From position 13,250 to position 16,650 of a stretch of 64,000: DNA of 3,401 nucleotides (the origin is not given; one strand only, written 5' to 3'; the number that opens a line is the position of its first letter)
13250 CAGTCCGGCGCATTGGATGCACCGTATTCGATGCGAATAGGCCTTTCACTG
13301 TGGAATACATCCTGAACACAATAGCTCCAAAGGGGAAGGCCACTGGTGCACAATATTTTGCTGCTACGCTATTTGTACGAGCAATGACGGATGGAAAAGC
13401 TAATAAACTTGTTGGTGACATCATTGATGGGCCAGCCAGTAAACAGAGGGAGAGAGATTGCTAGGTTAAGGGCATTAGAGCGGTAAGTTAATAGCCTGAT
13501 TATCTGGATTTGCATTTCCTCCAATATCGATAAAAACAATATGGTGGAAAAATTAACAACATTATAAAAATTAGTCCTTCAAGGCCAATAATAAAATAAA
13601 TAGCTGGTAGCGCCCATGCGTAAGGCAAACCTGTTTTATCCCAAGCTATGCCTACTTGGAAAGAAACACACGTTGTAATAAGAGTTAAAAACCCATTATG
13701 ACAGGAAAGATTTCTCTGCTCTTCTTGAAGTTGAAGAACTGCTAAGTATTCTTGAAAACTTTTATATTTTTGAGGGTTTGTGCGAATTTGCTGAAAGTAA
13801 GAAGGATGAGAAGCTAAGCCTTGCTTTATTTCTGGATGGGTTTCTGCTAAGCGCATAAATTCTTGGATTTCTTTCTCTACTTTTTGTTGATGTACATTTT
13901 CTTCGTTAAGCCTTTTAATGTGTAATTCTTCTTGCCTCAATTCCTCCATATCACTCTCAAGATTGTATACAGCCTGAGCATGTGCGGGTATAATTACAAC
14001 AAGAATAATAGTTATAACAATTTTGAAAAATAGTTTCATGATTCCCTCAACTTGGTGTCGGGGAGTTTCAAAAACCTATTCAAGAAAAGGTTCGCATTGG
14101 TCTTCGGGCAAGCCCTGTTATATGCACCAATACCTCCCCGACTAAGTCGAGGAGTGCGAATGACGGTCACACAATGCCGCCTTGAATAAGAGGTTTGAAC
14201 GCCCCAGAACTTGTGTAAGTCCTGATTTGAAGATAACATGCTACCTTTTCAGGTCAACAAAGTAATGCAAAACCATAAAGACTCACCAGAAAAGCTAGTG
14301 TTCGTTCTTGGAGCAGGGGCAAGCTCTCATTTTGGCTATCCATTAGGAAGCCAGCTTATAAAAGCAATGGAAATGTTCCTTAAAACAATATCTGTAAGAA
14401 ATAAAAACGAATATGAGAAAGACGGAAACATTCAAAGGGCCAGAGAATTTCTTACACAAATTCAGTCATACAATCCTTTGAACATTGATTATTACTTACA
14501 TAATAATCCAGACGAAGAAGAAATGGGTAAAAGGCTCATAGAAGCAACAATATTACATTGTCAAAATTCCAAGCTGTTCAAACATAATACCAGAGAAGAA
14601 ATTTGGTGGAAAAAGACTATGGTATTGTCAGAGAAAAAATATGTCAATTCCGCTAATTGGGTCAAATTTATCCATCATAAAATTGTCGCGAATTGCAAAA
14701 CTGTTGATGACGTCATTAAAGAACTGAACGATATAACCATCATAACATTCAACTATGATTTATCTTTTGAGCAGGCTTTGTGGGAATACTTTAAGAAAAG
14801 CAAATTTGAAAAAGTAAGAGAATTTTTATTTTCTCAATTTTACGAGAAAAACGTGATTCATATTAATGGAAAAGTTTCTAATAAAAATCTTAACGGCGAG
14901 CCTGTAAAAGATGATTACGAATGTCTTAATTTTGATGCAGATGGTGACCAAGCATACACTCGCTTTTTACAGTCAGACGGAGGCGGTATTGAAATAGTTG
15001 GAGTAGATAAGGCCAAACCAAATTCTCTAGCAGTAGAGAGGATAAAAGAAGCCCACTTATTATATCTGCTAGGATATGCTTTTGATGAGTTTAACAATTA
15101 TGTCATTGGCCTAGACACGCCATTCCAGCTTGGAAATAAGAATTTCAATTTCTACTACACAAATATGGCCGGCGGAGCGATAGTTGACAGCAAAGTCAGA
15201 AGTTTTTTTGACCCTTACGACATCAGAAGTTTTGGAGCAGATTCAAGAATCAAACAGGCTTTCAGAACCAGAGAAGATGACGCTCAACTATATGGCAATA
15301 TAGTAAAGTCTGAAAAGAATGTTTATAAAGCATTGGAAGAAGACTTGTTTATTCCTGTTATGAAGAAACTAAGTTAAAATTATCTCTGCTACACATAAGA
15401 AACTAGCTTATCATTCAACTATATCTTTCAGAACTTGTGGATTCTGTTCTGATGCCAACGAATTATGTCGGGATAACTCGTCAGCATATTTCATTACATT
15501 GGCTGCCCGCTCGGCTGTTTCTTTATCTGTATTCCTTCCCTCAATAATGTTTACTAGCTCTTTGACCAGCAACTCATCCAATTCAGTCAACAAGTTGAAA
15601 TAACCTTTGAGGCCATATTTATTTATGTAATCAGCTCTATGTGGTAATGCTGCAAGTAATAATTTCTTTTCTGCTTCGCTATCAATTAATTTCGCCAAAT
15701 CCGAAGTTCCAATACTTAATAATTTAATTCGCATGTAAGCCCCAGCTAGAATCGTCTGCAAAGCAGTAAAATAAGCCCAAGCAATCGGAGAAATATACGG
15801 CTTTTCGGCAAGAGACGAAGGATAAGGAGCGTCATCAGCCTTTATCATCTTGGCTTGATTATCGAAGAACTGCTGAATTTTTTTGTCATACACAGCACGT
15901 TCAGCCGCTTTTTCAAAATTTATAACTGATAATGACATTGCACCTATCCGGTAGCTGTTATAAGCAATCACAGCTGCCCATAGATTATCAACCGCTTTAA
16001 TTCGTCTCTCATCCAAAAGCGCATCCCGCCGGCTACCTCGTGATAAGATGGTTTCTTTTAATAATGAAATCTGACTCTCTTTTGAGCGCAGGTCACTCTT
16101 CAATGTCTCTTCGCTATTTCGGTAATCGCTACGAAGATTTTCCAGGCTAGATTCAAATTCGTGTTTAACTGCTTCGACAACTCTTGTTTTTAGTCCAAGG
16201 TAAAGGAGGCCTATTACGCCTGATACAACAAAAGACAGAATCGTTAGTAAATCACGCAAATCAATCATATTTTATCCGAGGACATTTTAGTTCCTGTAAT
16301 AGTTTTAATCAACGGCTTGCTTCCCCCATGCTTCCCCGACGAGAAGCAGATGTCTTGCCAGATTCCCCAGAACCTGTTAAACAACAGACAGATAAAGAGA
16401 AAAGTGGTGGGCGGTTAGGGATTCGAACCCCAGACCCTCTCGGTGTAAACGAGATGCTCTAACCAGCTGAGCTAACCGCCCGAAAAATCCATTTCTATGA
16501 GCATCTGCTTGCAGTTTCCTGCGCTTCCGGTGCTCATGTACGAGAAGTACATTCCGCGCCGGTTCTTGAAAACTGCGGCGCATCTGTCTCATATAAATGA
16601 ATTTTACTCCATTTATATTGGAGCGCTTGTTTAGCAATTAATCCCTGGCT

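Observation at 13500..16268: Island cargo: SIR2-like gene sandwiched by two opposite-strand membrane/coiled-coil genes, a candidate undescribed defence (abortive-infection) locus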

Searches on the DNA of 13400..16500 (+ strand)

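Call 76: search_rna_families(source=window, start=13400, end=16500, threshold=evalue, max_evalue=1)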
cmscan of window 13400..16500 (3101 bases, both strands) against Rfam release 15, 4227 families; matches with E-value up to 1: 3.
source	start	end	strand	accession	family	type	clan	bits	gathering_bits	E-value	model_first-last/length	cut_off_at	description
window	16408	16481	-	RF00005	tRNA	Gene; tRNA;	CL00001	68.6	29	3.7e-14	1-71/71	no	tRNA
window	14049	14142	-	RF02221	sRNA-Xcc1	Gene; sRNA;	-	36.1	53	0.00062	1-87/87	no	sRNA-Xcc1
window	16405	16475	-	RF00233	Tymo_tRNA-like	Cis-reg;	-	19.4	40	0.58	1-84/84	no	Tymovirus/Pomovirus/Furovirus tRNA-like 3' UTR element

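Call 77: search_rna_families(source=window, start=13950, end=14300, threshold=evalue, max_evalue=1, show_alignments=2)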
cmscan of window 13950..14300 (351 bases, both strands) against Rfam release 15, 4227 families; matches with E-value up to 1: 2.
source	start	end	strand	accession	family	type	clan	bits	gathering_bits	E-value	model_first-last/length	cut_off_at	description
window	14049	14142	-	RF02221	sRNA-Xcc1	Gene; sRNA;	-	36.1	53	7.1e-05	1-87/87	no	sRNA-Xcc1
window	13996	14127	+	RF02076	STnc100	Gene; sRNA;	-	14.2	47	0.73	1-206/206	no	Gammaproteobacterial sRNA STnc100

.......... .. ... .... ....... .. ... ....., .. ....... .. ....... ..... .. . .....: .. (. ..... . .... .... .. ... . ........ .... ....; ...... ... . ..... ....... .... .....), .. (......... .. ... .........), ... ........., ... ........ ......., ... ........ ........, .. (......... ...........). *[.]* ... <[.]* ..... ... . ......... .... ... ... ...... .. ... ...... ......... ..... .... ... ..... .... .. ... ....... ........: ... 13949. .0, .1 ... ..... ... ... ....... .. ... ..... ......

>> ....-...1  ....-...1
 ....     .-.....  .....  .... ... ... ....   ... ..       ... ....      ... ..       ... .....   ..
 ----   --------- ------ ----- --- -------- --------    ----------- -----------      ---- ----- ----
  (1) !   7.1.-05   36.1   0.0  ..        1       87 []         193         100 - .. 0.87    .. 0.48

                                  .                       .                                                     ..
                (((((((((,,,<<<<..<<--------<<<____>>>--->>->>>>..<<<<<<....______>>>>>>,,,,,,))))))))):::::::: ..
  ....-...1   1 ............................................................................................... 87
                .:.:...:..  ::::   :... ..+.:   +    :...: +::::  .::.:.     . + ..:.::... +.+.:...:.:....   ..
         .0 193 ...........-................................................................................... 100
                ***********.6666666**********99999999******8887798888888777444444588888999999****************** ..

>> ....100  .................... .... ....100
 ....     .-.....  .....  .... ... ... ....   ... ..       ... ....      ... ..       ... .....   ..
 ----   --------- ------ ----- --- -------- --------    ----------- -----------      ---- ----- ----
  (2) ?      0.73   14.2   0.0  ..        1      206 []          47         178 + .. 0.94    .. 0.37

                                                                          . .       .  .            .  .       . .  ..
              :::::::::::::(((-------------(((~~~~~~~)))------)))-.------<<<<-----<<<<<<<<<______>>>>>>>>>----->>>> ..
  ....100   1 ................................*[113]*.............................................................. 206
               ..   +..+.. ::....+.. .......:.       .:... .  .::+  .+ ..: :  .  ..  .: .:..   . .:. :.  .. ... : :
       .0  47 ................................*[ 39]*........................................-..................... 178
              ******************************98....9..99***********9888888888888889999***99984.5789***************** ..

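Call 81: search_rna_families(sources=[L001, L002, L004, L025, L022], threshold=evalue, max_evalue=0.1)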
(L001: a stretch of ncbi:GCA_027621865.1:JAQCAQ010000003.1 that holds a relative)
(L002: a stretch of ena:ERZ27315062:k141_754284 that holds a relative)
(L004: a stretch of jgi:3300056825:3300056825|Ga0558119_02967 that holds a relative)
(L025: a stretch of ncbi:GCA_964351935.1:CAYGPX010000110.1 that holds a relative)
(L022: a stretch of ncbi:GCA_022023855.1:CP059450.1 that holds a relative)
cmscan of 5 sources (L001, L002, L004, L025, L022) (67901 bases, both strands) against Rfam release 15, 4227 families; matches with E-value up to 0.1: 7.
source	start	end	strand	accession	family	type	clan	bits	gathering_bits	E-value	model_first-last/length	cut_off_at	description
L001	10319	10392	-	RF00005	tRNA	Gene; tRNA;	CL00001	72.6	29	6.5e-14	1-71/71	no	tRNA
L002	10698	10771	-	RF00005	tRNA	Gene; tRNA;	CL00001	69.8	29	3.8e-13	1-71/71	no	tRNA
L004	13664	13737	-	RF00005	tRNA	Gene; tRNA;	CL00001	65.6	29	5.3e-12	1-71/71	no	tRNA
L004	13853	13939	+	RF00005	tRNA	Gene; tRNA;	CL00001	60.4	29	1.4e-10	1-71/71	no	tRNA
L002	3864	3920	+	RF00713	mir-239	Gene; miRNA;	-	37.3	49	0.00017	1-74/74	no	mir-239 microRNA precursor family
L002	3853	3929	+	RF04340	Plastid-psbJ-4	Cis-reg;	CL00152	32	55.2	0.073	1-65/65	no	Plastid-psbJ-4 3UTR RNA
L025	3813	3890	-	RF00051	mir-17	Gene; miRNA;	-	27.7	49.5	0.03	1-80/80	no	mir-17 microRNA precursor family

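Call 104: search_dna_similar(query=window:14040-14240:-, collection=plasmids, mode=distant, max_evalue=0.01, max_rows=15)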
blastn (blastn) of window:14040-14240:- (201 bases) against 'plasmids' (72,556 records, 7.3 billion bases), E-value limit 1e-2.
Records with a match: 1; places in all: 1; records where one place covers at least 80% of the query: 0.
Best place of each record, by identity: 80-90% 1.
By first word of the organism name: Singulisphaera 1.
By predicted mobility (MOB-suite, as given by PLSDB): conjugative 1.
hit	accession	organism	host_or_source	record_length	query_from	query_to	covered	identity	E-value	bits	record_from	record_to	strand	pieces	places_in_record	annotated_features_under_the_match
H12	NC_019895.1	Singulisphaera acidiphila DSM 18658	sphagnum peat from the bog Obukhovskoe ...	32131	67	111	22%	87.2%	3e-5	56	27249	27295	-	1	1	none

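Call 105: search_dna_similar(query=window:14040-14240:-, collection=phages, mode=distant, max_evalue=0.01, max_rows=15)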
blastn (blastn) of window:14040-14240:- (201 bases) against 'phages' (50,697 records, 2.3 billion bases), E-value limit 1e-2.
No match.

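Call 106: get_annotated_region(hit=H12, flank=3000)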
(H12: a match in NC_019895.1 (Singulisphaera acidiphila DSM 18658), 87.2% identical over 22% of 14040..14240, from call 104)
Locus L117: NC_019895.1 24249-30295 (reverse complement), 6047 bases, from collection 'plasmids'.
description: Singulisphaera acidiphila DSM 18658 plasmid pSINAC03, complete sequence
organism: Singulisphaera acidiphila DSM 18658 (NCBI taxid 886293)
taxonomy: Bacteria; Planctomycetota; Planctomycetia; Isosphaerales; Isosphaeraceae; Singulisphaera; Singulisphaera acidiphila; Singulisphaera acidiphila DSM 18658
host: -; source: sphagnum peat from the bog Obukhovskoe (acidic wetland); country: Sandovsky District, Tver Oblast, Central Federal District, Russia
typing (MOB-suite, as given by PLSDB): conjugative; relaxase MOBF; mating-pair formation MPF_T
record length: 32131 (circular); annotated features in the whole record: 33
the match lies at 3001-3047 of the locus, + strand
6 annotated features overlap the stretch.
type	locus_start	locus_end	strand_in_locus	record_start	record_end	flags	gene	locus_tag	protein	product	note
CDS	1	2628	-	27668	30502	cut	mobF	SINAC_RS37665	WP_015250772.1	MobF family relaxase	-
CDS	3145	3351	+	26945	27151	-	-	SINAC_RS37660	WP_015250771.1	hypothetical protein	-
CDS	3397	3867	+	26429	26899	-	-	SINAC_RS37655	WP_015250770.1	hypothetical protein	-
CDS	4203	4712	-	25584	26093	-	-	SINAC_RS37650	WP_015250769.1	PD-(D/E)XK nuclease family protein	-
CDS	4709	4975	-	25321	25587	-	-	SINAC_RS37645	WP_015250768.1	hypothetical protein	-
CDS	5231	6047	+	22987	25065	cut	-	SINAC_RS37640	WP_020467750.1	N-6 DNA methylase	GO:0006306 - DNA methylation [Evidence IEA]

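Call 107: search_rna_families(source=L117, start=2600, end=3400, threshold=evalue, max_evalue=1, show_alignments=1)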
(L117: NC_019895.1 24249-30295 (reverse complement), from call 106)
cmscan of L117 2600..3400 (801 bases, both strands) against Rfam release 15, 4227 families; matches with E-value up to 1: 1.
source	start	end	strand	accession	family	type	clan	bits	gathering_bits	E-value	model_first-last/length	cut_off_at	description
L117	3035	3126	+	RF02221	sRNA-Xcc1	Gene; sRNA;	-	37.2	53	9e-05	1-87/87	no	sRNA-Xcc1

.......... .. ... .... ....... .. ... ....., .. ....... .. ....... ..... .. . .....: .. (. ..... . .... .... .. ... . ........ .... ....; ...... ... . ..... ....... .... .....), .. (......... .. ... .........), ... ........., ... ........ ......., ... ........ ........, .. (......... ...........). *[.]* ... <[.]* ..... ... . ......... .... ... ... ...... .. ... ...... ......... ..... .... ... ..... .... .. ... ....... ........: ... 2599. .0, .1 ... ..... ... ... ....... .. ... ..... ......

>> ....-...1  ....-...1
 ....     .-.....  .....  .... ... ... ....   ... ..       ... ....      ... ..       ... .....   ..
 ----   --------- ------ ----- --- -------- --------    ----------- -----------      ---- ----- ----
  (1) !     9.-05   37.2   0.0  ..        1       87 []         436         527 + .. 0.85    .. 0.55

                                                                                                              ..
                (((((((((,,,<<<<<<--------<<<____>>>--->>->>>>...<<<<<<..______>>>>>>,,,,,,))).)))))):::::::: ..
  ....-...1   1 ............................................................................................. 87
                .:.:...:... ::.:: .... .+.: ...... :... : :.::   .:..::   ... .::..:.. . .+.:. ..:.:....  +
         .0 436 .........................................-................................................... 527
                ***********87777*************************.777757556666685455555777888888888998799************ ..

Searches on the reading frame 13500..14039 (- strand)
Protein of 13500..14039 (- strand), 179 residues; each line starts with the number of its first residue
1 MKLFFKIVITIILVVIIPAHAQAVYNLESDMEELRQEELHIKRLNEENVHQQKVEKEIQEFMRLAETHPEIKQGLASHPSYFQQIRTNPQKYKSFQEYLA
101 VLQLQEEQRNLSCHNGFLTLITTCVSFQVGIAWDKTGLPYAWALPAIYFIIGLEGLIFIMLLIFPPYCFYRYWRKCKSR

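Call 4: search_protein_families(library=pfam, proteins=[window:13500-14039:-], max_evalue=1)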
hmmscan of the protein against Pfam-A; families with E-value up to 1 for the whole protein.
window:13500-14039:- (179 aa): 3 families
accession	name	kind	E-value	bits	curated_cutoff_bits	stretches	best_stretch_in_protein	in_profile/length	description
PF13688.12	Reprolysin_5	-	0.087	13.5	27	1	79-133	57-111/196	Metallo-peptidase family M12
PF25591.1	LRV_2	-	0.16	12.4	27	0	60-80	16-36/61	Leucine Rich Repeat Variant domain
PF09455.15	Csx1_HEPN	-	0.18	12.7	23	1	84-122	16-57/71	CRISPR system endoribonuclease Csx1, HEPN domain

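Call 5: search_protein_families(library=padloc, proteins=[window:13500-14039:-], max_evalue=1)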
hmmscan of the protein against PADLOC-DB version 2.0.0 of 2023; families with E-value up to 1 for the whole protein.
window:13500-14039:- (179 aa): 1 family
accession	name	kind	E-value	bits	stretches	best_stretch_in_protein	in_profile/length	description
PDLC00767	PycC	-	0.019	12.3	1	25-87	26-85/337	Pycsar cyclase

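Call 6: search_protein_families(library=ncbifam, proteins=[window:13500-14039:-], max_evalue=1)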
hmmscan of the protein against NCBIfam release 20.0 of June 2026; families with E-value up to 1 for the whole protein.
window:13500-14039:- (179 aa): 3 families
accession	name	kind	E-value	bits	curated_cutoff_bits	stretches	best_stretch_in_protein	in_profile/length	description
NF058626.1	GFO_1090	equivalog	0.0049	16.5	150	1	7-112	5-111/177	GFO_1090 family protein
NF047794.1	HisKinPtgB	equivalog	0.05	11.9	1000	1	35-131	174-271/656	two-component system sensor histidine kinase PgtB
NF011874.0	PRK15347.1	equivalog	0.12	10.4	852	1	3-113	15-127/921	two component system sensor kinase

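Call 23: find_homologous_proteins(query=window:13500-14039:-, max_evalue=0.001)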
Query window:13500-14039:- (179 aa): 1 proteins with E <= 0.001 among 20 candidates.
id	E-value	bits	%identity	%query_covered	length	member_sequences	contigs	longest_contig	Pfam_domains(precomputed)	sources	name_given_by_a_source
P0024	3.8e-116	403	100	100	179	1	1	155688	-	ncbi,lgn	-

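Call 70: search_protein_families(library=phrogs, proteins=[window:13500-14039:-], max_evalue=0.01)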
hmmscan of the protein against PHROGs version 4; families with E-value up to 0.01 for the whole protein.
window:13500-14039:- (179 aa): 0 families
